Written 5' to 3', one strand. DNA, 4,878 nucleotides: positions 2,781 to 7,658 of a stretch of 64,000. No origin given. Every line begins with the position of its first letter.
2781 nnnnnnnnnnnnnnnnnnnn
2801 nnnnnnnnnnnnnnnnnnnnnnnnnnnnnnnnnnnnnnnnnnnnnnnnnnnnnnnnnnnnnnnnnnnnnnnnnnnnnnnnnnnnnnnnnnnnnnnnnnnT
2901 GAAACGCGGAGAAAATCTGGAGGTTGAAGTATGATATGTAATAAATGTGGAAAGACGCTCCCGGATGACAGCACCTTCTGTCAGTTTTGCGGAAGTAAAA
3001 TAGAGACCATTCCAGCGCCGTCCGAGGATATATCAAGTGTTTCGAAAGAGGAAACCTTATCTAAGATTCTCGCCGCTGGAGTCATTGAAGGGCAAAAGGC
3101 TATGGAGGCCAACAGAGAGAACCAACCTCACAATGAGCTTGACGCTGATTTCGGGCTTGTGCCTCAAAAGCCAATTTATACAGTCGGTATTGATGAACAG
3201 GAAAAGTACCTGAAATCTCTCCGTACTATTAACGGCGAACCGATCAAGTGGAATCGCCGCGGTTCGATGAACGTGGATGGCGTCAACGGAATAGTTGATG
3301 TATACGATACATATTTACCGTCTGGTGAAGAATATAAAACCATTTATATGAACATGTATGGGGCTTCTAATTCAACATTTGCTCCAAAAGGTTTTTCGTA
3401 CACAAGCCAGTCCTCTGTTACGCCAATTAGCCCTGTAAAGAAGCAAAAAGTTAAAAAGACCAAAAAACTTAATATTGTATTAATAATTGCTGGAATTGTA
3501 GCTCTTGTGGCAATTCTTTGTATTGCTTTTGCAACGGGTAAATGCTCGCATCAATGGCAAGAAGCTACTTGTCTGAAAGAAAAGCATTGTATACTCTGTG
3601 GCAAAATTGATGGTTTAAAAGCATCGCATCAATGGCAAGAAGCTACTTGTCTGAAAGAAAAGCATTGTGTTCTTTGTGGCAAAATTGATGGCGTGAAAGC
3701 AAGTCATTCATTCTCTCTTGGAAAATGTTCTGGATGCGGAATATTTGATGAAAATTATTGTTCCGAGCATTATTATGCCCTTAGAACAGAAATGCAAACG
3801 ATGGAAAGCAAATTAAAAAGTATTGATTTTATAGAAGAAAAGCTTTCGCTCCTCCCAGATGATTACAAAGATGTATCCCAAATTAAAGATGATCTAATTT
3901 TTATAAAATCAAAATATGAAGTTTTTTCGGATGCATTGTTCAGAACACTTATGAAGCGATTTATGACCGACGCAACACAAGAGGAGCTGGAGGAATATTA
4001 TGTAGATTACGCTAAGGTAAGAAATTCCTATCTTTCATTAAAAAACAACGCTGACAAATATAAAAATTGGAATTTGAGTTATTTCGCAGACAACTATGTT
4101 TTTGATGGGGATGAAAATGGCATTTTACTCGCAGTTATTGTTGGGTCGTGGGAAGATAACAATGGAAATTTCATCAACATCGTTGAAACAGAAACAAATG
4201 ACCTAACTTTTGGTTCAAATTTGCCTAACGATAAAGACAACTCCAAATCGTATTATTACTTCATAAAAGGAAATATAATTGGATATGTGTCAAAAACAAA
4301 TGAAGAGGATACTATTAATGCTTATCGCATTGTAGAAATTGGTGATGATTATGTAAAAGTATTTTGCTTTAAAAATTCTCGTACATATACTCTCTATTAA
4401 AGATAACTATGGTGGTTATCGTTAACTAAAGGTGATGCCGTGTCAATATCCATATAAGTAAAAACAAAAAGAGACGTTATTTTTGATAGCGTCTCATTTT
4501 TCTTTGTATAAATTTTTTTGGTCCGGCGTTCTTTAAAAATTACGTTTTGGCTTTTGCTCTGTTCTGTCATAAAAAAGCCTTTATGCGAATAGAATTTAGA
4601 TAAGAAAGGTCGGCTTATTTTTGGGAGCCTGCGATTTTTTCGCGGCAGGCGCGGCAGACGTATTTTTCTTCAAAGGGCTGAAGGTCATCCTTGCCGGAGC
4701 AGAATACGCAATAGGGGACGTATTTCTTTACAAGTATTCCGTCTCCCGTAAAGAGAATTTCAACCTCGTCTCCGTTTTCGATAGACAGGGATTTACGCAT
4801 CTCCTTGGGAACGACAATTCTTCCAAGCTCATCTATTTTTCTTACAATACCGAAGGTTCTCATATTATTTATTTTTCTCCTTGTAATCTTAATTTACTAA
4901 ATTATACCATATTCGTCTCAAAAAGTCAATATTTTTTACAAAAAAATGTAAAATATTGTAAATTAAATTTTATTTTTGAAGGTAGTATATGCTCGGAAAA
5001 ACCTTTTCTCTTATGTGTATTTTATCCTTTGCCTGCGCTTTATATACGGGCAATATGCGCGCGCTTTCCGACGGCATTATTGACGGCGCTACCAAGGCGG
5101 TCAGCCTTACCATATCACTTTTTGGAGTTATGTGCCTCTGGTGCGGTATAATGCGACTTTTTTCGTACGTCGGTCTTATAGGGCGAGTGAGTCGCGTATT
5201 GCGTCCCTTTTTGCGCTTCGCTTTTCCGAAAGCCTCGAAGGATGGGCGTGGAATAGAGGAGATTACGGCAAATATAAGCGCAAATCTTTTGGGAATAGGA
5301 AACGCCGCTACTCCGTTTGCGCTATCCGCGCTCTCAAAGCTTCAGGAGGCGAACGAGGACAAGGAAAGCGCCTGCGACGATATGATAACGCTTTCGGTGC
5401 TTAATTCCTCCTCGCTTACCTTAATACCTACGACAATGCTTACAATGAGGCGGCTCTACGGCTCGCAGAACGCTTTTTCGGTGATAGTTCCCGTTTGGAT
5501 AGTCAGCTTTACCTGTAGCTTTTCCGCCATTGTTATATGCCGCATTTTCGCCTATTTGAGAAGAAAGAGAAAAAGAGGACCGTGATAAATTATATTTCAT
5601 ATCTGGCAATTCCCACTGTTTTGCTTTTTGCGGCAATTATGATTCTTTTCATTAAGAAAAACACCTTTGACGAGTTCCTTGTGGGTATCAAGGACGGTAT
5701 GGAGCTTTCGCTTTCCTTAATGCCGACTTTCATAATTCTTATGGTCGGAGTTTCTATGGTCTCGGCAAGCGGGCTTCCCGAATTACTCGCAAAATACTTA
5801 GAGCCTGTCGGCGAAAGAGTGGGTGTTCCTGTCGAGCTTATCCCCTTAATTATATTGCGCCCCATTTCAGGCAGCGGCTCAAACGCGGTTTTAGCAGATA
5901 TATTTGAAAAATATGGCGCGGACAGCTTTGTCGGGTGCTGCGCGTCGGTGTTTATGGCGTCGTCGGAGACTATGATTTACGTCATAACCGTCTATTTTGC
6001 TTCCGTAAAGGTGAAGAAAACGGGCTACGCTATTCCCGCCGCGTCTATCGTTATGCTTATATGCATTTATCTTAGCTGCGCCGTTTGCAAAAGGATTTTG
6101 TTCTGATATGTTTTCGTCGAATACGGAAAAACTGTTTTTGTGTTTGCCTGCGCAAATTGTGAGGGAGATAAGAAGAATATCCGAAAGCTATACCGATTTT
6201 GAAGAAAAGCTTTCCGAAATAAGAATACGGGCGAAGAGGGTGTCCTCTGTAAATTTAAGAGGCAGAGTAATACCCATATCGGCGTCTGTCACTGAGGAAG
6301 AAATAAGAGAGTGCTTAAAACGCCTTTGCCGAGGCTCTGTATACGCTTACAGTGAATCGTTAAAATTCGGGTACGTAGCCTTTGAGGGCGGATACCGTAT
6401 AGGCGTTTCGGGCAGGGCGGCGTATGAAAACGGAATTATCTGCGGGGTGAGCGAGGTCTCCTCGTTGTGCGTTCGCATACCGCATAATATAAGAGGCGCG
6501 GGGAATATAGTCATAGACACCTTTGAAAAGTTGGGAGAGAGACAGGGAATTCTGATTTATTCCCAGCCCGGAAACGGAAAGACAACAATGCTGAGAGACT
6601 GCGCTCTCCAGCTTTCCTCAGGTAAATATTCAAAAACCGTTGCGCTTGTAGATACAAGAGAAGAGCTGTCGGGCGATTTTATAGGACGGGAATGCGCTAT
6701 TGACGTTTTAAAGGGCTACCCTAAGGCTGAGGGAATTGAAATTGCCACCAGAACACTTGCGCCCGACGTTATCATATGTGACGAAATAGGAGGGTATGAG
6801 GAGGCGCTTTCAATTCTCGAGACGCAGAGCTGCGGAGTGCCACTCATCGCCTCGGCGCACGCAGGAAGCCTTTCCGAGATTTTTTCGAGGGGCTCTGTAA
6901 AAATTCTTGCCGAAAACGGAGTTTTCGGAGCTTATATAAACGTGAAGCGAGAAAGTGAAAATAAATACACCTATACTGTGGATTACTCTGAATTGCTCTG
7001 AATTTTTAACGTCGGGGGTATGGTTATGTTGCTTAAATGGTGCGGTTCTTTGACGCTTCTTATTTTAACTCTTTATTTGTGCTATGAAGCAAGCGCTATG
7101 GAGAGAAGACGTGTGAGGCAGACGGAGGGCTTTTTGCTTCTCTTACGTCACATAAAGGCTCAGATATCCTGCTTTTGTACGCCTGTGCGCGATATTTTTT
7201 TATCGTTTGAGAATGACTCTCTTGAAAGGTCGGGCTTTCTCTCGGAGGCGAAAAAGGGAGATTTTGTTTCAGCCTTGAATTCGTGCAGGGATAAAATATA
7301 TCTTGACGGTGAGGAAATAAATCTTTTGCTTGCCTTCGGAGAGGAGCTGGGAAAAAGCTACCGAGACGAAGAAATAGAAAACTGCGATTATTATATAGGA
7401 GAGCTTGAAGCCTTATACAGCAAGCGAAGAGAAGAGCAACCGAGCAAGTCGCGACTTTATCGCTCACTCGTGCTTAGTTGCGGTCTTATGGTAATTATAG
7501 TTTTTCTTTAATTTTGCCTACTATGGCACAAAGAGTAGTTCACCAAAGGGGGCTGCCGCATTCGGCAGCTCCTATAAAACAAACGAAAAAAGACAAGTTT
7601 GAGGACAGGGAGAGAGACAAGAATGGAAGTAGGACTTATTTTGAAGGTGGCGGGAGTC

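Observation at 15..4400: Operon of four membrane-anchored zinc-ribbon proteins with no enzymatic domain: candidate uncharacterised system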

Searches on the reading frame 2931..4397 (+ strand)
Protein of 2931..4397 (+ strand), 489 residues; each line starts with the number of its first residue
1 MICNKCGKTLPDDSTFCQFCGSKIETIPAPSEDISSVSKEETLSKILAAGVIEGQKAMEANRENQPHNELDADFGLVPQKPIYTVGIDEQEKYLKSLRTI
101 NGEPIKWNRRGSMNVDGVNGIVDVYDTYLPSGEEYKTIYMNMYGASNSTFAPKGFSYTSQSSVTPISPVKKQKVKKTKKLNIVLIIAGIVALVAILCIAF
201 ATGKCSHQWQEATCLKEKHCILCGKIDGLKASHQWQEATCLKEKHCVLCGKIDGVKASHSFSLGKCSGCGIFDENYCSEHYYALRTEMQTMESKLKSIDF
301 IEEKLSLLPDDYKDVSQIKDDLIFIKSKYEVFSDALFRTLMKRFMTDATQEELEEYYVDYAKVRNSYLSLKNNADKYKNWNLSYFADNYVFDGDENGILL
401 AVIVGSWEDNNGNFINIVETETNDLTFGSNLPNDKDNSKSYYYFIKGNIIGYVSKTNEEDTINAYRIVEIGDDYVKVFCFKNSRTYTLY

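Call 3: search_protein_families(library=pfam, proteins=[window:2931-4397:+], max_evalue=1)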
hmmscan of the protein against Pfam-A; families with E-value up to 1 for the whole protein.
window:2931-4397:+ (489 aa): 9 families
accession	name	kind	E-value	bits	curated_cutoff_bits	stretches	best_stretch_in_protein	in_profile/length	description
PF13240.11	Zn_Ribbon_1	-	1.5e-06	28.2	25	1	3-23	2-22/23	zinc-ribbon domain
PF12773.13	DZR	-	0.0011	19.5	27.3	1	3-25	1-23/45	Double zinc ribbon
PF24460.1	DUF7575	-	0.002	17.9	28.5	1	3-24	6-27/28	Domain of unknown function (DUF7575)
PF22065.2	Cep192_D7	-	0.0097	16.2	27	1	361-399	21-59/125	Cep192 domain 7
PF13248.11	Zn_ribbon_3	-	0.028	14.3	27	1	3-24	5-26/26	zinc-ribbon domain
PF24083.1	Phage_ssDNA_bind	-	0.08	12.7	27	1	300-381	103-180/193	Putative phage ssDNA-binding domain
PF16285.10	DUF4931_N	-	0.16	12.5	24.1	1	311-360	27-73/124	Domain of unknown function (DUF4931) N-terminal domain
PF20088.4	DUF6480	-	0.16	12.3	25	1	161-202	34-75/78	Family of unknown function (DUF6480)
PF04721.23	PAW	-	0.45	10.8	31.4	1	345-396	26-79/197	PNGase C-terminal domain, mannose-binding module PAW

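Call 4: search_protein_families(library=ncbifam, proteins=[window:2931-4397:+], max_evalue=1)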
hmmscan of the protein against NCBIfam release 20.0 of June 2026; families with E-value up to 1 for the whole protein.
window:2931-4397:+ (489 aa): 2 families
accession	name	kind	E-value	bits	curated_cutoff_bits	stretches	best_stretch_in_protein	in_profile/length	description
NF011149.0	PRK14559.1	equivalog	0.041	12.6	374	1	1-30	2-31/642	serine/threonine phosphatase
TIGR02205.1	septum_zipA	equivalog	0.14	12.2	119.65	1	179-204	1-26/284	cell division protein ZipA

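Call 8: search_protein_families(library=padloc, proteins=[window:2931-4397:+], max_evalue=1)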
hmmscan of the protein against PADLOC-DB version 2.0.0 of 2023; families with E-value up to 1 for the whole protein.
window:2931-4397:+ (489 aa): 0 families

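Call 9: search_protein_families(library=phrogs, proteins=[window:2931-4397:+], max_evalue=1)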
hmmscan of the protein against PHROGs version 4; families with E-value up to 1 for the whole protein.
window:2931-4397:+ (489 aa): 5 families
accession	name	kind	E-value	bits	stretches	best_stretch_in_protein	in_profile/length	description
phrog_2546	-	unknown function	0.0015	19.8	1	1-37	1-37/180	-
phrog_16989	-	moron, auxiliary metabolic gene and host takeover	0.041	14.9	1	2-37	8-43/122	membrane protein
phrog_10292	-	unknown function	0.064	14.2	1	1-25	4-28/136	-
phrog_1733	-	unknown function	0.1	12.9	1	300-380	160-239/305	-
phrog_17025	-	unknown function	0.42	12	0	284-322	46-84/103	-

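Call 34: find_homologous_proteins(query=window:2931-4397:+)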
Query window:2931-4397:+ (489 aa): 223 proteins with E <= 0.001 among 8000 candidates; the best 120 are listed.
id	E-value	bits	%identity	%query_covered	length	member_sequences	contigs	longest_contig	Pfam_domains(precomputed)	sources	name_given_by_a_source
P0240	0.0e+0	1125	100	100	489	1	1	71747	PF13240.12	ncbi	-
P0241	1.4e-262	890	75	100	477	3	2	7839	PF13240.12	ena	-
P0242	1.4e-253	860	73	100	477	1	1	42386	PF13240.12,PF12773.14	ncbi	-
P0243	5.0e-251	852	71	100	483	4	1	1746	-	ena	-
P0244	7.1e-187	640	60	100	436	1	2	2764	PF13240.12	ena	-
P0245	1.4e-140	487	69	63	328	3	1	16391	PF13240.12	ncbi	-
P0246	1.1e-133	465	76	53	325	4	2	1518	PF13240.12,PF24463.2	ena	-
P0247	1.6e-128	448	74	53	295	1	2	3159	-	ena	-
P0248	1.9e-120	421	70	53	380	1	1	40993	PF01391.24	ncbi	-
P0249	4.6e-99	350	71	42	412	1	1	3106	PF13240.12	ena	-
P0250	2.0e-97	345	71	42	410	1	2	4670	PF13240.12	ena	-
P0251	1.3e-93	332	66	42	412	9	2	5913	PF13240.12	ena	-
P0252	1.5e-93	332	82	34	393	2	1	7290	PF13240.12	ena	-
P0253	2.3e-93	332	82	34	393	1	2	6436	PF13240.12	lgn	-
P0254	2.7e-93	331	61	52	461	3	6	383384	PF13240.12,PF12773.14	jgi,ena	-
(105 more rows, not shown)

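Call 36: find_encoding_contigs(protein=P0240, flank=10000, max_places=3)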
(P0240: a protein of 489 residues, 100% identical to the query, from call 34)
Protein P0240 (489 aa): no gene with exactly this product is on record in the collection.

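Call 38: list_cluster_members(proteins=[P0240, P0242, P0006, P0130])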
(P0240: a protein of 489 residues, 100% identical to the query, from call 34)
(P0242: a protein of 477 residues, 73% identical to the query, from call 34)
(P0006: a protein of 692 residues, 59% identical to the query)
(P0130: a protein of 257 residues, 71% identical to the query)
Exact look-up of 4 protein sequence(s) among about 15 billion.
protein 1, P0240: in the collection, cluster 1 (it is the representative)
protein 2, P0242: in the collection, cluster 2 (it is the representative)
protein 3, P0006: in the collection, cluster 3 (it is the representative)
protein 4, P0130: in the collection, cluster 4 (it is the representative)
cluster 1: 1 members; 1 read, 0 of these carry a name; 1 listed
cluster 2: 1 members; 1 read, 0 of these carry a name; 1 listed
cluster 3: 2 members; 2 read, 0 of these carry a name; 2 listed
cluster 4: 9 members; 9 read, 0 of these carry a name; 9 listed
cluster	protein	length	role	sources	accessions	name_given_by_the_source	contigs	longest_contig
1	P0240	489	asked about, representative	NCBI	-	-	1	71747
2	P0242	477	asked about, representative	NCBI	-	-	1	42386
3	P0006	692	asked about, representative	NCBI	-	-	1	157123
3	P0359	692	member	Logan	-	-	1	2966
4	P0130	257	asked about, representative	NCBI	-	-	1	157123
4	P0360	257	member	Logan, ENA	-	-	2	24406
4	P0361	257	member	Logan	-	-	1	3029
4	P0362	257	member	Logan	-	-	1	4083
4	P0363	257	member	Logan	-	-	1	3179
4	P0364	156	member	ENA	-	-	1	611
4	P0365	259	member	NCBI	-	-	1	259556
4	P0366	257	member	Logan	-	-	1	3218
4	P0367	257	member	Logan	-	-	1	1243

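Call 39: find_encoding_contigs(protein=P0242, flank=10000, max_places=3)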
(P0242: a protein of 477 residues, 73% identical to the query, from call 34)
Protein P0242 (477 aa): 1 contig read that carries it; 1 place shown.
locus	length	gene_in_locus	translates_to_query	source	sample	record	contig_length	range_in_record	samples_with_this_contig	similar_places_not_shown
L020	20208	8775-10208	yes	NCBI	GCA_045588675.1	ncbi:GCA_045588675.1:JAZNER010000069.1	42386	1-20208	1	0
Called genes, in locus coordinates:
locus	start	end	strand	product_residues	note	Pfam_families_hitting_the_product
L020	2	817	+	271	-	?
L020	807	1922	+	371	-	PF02653:BPD_transp_2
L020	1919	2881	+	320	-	PF02653:BPD_transp_2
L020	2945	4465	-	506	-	PF00089:Trypsin, PF13365:Trypsin_2, PF13180:PDZ_2 (weak)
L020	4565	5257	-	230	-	PF00072:Response_reg, PF00486:Trans_reg_C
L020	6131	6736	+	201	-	PF12773:DZR, PF13240:Zn_Ribbon_1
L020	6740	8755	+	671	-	PF13240:Zn_Ribbon_1 (weak), PF00515:TPR_1 (faint), PF07719:TPR_2 (faint), PF12895:ANAPC3 (faint), PF13432:TPR_16 (faint), PF14559:TPR_19 (faint), PF00089:Trypsin, PF13365:Trypsin_2, +1 more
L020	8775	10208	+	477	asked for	PF12773:DZR (weak), PF13240:Zn_Ribbon_1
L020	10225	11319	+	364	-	PF01926:MMR_HSR1, PF02421:FeoB_N, PF06071:YchF-GTPase_C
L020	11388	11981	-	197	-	PF06161:DUF975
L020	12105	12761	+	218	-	PF02390:Methyltransf_4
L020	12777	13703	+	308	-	PF01509:TruB_N, PF16198:TruB_C_2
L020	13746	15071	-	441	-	PF00696:AA_kinase, PF13840:ACT_7 (faint), PF01842:ACT (faint), PF22468:ACT_9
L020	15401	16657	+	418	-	PF06245:DUF1015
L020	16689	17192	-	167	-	-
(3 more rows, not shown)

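Call 42: search_solved_structures(query=window:2931-4397:+, max_evalue=1)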
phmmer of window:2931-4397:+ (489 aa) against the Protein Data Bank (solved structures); distinct sequences matched with E-value up to 1: 3.
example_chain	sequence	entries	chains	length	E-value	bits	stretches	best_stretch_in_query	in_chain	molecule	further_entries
6wlw_1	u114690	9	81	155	0.24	13.3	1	130-198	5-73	V-type proton ATPase 16 kDa proteolipid subunit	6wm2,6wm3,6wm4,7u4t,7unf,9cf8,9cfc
7u8o_g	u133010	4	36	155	0.82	11.6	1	130-198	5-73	V-type proton ATPase proteolipid subunit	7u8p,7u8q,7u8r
6xbw_c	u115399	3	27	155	0.94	11.4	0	131-198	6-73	V-type proton ATPase 16 kDa proteolipid subunit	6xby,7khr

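Call 52: search_dna_similar(query=window:2931-4397:+, collection=phages, mode=protein, max_evalue=0.001, max_rows=15)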
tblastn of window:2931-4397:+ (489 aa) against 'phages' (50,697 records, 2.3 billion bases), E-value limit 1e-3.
No match.

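Call 56: find_related_loci(query=A2, collection=viral_contigs, flank=10000)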
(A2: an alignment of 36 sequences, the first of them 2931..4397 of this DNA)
Query A2 (489 aa) in viral_contigs; peptide patterns used: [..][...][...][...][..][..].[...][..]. (x = any residue, [..] = any of these).
24 stretches matched a pattern, but none encodes a relative of the query by tblastn (E <= 1e-3).

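Call 59: predict_structure(alignment_id=A2)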
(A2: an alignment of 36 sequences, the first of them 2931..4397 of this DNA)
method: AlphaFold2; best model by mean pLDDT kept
length: 489 residues; sequences in the alignment: 36
mean_pLDDT: 77.4   pTM: 0.49
mean pLDDT of the five models: 77.4, 75.8, 74.6, 72.2, 71.5
residues with pLDDT >= 90: 222; 70-90: 137; 50-70: 36; < 50: 94
segments of 3 or more residues with pLDDT < 50: 29-37, 161-180, 202-264
pLDDT, mean of each block of 10 residues (from residue 1): 87 83 67 50 65 84 87 94 92 94 93 92 94 93 92 87 38 37 70 75 35 30 31 29 27 32 47 84 94 86 93 95 94 88 86 89 93 91 83 71 93 94 86 95 91 95 95 96 98
secondary structure, 60 per line:
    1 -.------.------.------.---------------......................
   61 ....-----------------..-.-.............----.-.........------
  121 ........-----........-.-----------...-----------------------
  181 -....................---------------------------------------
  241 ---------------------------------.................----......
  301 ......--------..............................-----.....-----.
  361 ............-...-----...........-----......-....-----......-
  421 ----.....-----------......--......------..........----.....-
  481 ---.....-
elements in order: H39-64 H87-96 E97-99 E106-114 E121-128 E134-141 E155-157 H182-201 H274-290 H295-306 H315-344 H350-354 H360-372 H382-392 H398-403 E405-408 E414-419 E425-429 E441-446 E449-454 E461-470 E475-479 E484-488

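Call 83: search_protein_families(library=pfam, alignment_id=A2, max_evalue=0.001)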
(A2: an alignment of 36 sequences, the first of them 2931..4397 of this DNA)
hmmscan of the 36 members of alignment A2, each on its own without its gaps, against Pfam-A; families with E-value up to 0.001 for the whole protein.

A. member 1, window:2931-4397:+ (489 aa): 1 family
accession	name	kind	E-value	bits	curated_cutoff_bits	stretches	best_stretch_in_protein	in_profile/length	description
PF13240.11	Zn_Ribbon_1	-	1.5e-06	28.2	25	1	3-23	2-22/23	zinc-ribbon domain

B. families by the number of members that match (of 36 scanned): 17 families
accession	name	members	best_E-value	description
PF13240.11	Zn_Ribbon_1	33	7.2e-14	zinc-ribbon domain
PF12773.13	DZR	27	9.2e-13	Double zinc ribbon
PF24460.1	DUF7575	15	2.5e-08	Domain of unknown function (DUF7575)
PF13248.11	Zn_ribbon_3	8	6.7e-07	zinc-ribbon domain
PF17032.10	Zn_ribbon_15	5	2.5e-05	zinc-ribbon family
PF10571.15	UPF0547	4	4.4e-07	Uncharacterised protein family UPF0547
PF18912.6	DZR_2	2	2.7e-05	Double zinc ribbon domain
PF14353.12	CpXC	1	8.4e-28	CpXC protein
PF00497.25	SBP_bac_3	1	1.7e-20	Bacterial extracellular solute-binding proteins, family 3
PF13229.12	Beta_helix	1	3.9e-11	Right handed beta helix region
PF01391.23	Collagen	1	3.9e-10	Collagen triple helix repeat (20 copies)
PF09479.16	Flg_new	1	2.4e-06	Listeria-Bacteroides repeat domain (List_Bact_rpt)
PF24463.1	DUF7577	1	6.2e-06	Domain of unknown function (DUF7577)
PF13920.12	zf-C3HC4_3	1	1.5e-05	Zinc finger, C3HC4 type (RING finger)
PF09297.16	Zn_ribbon_NUD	1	0.00038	NADH pyrophosphatase zinc ribbon domain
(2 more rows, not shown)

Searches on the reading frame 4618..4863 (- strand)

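Call 91: search_protein_families(library=pfam, proteins=[window:4618-4863:-], max_evalue=0.001)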
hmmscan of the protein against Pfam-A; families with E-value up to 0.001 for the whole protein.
window:4618-4863:- (82 aa): 1 family
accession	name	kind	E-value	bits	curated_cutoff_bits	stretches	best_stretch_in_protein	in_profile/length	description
PF04014.23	MazE_antitoxin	-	8.3e-13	48.5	24.7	1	7-50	1-45/48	Antidote-toxin recognition MazE, bacterial antitoxin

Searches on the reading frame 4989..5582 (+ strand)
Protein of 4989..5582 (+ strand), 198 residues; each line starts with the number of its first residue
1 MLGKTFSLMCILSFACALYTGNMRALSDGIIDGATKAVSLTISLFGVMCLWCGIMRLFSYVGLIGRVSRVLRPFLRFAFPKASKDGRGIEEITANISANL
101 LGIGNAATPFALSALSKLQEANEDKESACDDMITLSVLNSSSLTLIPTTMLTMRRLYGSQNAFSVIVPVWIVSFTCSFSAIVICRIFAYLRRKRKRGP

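Call 91: search_protein_families(library=pfam, proteins=[window:4989-5582:+], max_evalue=0.001)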
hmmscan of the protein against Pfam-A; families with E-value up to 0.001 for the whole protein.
window:4989-5582:+ (198 aa): 1 family
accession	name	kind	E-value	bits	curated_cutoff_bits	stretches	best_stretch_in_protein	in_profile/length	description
PF07670.19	Gate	-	6.4e-10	39.9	29.6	1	42-150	2-98/104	Nucleoside recognition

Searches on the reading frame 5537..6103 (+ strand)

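Call 91: search_protein_families(library=pfam, proteins=[window:5537-6103:+], max_evalue=0.001)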
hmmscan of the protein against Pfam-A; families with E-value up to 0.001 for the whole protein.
window:5537-6103:+ (189 aa): 1 family
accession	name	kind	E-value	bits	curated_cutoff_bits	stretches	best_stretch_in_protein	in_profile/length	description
PF07670.19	Gate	-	1.6e-06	28.9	29.6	1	59-158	2-102/104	Nucleoside recognition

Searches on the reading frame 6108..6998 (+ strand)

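Call 91: search_protein_families(library=pfam, proteins=[window:6108-6998:+], max_evalue=0.001)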
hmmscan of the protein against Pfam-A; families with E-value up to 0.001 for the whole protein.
window:6108-6998:+ (297 aa): 1 family
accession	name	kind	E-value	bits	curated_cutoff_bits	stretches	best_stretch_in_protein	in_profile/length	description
PF19568.5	Spore_III_AA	-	1.2e-46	159.7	27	1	19-284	13-291/306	Sporulation stage III, protein AA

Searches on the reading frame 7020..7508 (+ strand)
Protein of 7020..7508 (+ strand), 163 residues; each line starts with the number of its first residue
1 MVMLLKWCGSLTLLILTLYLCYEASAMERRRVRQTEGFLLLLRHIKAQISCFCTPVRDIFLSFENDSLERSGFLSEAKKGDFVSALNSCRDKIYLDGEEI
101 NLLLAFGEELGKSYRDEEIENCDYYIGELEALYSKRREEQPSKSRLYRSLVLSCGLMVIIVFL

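Call 91: search_protein_families(library=pfam, proteins=[window:7020-7508:+], max_evalue=0.001)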
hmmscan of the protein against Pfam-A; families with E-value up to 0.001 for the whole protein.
window:7020-7508:+ (163 aa): 1 family
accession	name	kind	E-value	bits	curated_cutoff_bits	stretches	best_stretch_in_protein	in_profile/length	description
PF09548.15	Spore_III_AB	-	1.9e-24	87.1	32.5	1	6-163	1-170/170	Stage III sporulation protein AB (spore_III_AB)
